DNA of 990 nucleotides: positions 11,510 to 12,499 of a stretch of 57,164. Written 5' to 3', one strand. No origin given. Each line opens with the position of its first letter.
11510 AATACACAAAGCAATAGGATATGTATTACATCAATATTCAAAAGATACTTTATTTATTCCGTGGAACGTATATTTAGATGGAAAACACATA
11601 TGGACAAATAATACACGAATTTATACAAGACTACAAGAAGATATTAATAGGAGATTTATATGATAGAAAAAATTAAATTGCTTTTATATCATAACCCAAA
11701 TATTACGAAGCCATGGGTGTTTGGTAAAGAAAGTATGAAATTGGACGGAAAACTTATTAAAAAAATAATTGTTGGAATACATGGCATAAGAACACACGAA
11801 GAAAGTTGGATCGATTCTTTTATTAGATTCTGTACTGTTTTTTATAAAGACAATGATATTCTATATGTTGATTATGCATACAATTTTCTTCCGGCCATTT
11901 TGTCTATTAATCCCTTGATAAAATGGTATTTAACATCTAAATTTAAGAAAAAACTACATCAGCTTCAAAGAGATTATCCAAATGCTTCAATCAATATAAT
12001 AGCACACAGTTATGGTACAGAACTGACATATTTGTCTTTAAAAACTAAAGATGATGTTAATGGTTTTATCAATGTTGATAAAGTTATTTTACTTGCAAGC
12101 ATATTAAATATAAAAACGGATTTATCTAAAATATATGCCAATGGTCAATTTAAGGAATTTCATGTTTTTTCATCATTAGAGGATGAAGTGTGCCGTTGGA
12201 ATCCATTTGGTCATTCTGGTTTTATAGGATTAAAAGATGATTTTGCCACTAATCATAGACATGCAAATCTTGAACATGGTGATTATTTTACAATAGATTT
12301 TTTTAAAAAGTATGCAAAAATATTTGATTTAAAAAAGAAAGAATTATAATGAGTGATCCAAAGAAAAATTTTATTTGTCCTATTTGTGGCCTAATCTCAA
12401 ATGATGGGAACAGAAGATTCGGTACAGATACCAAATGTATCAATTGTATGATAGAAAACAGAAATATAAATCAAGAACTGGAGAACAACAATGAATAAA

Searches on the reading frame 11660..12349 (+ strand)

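Call 31: search_protein_families(library=pfam, max_evalue=0.01, proteins=[window:11660-12349:+])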
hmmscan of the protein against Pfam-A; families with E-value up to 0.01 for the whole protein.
window:11660-12349:+ (229 aa): 2 families
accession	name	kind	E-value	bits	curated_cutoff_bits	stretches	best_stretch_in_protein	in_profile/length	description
PF05990.18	DUF900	-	3.5e-06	27.1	20.5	1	93-176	78-165/232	Alpha/beta hydrolase of unknown function (DUF900)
PF24322.2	Tle3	-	0.0093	15.9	27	0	100-156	173-228/321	T6SS Tle3 phospholipase effector domain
